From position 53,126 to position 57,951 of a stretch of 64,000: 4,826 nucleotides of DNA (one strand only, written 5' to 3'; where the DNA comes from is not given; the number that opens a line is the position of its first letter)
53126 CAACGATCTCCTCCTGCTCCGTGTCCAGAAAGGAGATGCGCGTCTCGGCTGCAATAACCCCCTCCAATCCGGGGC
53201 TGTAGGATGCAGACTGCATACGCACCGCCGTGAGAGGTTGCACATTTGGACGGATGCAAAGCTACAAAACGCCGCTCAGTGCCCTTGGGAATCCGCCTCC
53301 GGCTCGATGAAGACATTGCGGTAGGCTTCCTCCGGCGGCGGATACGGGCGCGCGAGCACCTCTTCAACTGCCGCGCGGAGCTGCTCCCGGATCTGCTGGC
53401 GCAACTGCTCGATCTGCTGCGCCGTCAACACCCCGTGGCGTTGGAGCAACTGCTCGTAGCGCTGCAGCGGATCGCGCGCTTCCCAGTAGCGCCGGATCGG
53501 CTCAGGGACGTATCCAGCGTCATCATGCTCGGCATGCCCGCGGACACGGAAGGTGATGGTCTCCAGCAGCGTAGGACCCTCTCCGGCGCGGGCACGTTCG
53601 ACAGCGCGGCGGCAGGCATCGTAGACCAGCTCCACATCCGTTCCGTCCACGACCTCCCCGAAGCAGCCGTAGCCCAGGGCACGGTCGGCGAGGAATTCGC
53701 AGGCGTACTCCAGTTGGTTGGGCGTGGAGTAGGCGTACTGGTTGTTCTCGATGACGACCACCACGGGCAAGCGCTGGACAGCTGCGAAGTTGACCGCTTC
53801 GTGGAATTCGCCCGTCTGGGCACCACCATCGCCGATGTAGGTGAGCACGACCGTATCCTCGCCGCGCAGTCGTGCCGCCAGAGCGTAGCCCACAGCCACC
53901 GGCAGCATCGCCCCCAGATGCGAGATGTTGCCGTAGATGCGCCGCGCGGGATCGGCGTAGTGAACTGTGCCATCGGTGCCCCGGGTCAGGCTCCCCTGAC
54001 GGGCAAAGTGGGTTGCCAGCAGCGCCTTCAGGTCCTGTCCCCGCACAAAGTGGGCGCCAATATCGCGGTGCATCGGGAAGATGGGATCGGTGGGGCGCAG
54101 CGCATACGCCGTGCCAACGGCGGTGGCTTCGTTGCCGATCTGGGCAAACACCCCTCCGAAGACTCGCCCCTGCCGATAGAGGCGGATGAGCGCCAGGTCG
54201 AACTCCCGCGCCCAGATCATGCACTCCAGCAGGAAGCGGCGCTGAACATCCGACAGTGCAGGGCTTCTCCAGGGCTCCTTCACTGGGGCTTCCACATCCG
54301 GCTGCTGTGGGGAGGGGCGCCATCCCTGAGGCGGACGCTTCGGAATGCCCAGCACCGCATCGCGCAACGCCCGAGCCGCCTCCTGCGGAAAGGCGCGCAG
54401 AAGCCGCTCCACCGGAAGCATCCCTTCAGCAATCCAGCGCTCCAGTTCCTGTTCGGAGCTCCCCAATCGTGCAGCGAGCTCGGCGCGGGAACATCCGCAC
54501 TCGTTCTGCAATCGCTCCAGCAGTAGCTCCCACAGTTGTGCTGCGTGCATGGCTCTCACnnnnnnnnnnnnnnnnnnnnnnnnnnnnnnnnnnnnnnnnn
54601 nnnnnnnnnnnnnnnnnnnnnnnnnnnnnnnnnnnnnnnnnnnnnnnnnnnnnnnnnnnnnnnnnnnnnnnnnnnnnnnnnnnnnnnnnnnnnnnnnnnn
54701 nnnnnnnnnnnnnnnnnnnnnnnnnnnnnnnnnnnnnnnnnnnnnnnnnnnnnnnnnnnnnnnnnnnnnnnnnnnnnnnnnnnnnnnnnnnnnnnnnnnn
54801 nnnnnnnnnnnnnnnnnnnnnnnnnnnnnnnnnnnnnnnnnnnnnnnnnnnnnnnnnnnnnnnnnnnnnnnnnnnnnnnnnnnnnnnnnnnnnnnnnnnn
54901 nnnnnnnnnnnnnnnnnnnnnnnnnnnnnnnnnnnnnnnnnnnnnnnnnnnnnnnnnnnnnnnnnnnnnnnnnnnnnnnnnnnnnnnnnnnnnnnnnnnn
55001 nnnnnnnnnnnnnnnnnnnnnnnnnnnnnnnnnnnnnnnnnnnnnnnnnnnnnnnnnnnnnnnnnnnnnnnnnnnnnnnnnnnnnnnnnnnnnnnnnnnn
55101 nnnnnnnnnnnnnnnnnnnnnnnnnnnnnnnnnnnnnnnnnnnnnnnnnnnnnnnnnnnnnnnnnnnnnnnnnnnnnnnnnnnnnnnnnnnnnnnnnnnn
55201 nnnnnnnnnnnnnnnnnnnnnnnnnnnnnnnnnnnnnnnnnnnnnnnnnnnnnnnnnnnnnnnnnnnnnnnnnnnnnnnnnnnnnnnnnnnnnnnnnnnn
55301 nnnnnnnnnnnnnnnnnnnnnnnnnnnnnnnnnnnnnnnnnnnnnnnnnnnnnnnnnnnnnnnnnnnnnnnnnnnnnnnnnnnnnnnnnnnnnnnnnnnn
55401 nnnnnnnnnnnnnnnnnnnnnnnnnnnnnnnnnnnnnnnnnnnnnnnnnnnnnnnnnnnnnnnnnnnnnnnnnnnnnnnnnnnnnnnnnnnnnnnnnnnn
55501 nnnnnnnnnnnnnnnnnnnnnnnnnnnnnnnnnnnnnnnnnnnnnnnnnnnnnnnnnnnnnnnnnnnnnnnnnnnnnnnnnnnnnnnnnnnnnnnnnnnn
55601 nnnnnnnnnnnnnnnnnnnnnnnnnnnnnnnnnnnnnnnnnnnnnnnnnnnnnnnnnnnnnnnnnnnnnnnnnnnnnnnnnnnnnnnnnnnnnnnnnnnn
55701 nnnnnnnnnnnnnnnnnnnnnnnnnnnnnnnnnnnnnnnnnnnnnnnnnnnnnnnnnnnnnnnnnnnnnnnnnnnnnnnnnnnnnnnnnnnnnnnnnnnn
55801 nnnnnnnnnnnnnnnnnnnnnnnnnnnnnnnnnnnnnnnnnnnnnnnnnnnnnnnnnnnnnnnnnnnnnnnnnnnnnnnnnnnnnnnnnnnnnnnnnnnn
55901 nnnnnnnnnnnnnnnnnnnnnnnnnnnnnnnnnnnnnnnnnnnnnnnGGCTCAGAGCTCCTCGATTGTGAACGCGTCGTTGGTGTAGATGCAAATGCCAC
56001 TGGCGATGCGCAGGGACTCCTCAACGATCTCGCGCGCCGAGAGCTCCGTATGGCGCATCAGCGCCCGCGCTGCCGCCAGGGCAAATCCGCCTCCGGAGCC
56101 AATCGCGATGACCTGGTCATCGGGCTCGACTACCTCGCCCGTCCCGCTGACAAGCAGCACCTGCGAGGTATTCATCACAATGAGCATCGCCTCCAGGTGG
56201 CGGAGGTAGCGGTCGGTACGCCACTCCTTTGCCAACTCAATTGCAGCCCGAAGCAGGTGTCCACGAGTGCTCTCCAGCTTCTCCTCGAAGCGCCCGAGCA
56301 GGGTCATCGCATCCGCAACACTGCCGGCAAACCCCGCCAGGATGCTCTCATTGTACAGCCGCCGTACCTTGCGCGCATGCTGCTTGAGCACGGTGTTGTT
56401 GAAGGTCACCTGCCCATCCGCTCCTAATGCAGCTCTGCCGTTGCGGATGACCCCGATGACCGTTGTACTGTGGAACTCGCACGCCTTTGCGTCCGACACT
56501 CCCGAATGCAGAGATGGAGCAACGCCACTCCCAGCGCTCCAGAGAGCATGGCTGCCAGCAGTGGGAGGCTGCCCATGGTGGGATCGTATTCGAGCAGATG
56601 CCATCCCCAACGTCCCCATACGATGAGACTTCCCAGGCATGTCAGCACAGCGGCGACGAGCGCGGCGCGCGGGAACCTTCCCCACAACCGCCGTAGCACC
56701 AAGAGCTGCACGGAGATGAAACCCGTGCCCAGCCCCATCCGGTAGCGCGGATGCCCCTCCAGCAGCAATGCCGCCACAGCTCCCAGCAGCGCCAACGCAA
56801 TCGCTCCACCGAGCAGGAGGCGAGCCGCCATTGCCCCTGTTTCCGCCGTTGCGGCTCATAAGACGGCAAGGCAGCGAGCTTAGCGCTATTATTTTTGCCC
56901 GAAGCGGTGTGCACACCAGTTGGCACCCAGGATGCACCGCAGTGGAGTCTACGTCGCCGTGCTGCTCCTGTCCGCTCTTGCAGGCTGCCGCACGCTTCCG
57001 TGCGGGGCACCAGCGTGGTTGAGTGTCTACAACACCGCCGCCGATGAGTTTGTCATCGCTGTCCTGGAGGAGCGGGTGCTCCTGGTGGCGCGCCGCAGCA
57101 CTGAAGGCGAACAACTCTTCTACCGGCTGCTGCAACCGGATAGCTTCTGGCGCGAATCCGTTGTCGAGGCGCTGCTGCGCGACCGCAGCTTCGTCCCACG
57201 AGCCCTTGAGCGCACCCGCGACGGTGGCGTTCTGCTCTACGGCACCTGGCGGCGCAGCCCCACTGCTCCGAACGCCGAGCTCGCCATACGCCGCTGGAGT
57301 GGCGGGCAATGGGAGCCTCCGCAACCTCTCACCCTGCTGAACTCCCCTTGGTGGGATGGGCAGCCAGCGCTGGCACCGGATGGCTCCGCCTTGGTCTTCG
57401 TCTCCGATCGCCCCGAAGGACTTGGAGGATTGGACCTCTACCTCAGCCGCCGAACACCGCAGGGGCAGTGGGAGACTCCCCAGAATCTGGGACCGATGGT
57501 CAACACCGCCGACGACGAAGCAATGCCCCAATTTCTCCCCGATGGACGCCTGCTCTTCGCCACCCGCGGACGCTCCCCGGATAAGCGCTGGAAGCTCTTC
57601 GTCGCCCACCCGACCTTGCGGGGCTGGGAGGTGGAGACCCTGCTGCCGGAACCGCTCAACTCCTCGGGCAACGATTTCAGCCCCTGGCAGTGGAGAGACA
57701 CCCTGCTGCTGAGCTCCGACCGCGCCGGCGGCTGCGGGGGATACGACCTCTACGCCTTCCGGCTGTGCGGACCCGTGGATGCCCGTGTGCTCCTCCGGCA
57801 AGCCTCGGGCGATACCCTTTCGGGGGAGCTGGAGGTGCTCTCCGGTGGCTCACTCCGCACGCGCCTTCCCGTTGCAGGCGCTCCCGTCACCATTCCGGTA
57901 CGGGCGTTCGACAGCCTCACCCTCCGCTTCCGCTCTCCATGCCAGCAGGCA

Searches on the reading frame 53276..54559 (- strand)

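Call 71: search_protein_families(library=pfam, proteins=[window:53276-54559:-], max_evalue=0.00001)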
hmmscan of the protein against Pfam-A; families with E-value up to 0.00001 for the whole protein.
window:53276-54559:- (427 aa): 3 families
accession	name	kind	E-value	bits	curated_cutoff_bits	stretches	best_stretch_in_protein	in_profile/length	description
PF00676.26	E1_dh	-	1.1e-71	241.7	22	1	118-409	7-299/300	Dehydrogenase E1 component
PF02775.26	TPP_enzyme_C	-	6.1e-09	36.3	21.9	1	210-333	25-150/151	Thiamine pyrophosphate enzyme, C-terminal TPP binding domain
PF13292.11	DXP_synthase_N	-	1.7e-08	34.5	21.2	1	211-279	109-177/274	1-deoxy-D-xylulose-5-phosphate synthase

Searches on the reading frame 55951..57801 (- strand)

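Call 71: search_protein_families(library=pfam, proteins=[window:55951-57801:-], max_evalue=0.00001)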
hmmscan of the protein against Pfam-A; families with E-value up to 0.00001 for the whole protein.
window:55951-57801:- (616 aa): 1 family
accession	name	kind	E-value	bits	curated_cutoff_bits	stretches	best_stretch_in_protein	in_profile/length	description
PF00227.31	Proteasome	-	6.8e-24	85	22.4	1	444-614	3-187/189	Proteasome subunit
